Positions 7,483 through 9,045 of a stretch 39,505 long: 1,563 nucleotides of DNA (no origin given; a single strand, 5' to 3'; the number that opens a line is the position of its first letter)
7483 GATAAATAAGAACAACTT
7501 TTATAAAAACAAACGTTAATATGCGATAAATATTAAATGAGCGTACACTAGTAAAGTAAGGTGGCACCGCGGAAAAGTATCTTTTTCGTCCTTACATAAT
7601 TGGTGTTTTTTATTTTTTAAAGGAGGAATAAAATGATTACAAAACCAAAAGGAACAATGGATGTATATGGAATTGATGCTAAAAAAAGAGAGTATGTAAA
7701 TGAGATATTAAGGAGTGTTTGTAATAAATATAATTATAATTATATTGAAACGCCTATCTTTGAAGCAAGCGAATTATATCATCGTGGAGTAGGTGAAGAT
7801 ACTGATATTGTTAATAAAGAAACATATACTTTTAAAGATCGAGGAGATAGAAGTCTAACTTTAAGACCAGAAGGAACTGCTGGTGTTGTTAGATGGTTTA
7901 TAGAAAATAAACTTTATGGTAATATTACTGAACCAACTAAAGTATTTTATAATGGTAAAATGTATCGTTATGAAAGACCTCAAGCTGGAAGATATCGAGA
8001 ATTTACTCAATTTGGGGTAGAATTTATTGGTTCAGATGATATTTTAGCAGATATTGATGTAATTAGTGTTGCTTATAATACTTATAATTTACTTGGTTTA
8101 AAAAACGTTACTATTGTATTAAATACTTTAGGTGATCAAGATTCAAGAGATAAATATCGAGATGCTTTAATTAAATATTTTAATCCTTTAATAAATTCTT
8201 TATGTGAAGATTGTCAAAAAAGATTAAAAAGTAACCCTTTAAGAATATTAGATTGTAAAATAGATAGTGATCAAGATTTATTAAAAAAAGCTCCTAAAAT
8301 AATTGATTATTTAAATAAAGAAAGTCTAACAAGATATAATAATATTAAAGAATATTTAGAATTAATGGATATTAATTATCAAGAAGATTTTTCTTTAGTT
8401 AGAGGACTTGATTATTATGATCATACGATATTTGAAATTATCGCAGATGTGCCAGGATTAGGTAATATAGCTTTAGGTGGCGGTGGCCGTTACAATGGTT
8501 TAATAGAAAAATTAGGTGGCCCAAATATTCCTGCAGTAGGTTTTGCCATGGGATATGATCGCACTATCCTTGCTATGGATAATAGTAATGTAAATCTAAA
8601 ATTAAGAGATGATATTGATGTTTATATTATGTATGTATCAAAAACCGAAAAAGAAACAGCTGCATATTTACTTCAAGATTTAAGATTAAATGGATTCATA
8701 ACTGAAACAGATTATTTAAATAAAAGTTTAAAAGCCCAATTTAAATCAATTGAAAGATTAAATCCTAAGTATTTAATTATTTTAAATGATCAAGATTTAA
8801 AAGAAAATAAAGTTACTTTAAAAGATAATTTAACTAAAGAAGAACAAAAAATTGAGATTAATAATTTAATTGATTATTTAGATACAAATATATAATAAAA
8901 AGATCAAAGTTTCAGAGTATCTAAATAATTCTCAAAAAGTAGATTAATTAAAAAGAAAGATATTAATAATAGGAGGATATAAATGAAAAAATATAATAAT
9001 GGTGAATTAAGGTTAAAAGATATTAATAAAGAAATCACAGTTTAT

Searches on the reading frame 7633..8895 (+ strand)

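Call 46: search_protein_families(library=pfam, proteins=[window:7633-8895:+], max_evalue=0.00001)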
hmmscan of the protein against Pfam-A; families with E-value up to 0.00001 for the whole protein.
window:7633-8895:+ (420 aa): 3 families
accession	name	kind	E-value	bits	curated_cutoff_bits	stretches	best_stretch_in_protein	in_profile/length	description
PF13393.11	tRNA-synt_His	-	7.5e-46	157.2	25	1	8-309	2-306/308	Histidyl-tRNA synthetase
PF03129.25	HGTP_anticodon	-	7.6e-14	52.1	21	1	329-417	1-92/94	Anticodon binding domain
PF00587.30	tRNA-synt_2b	-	1e-13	52.1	29.3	1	65-259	1-145/179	tRNA synthetase class II core domain (G, H, P, S and T)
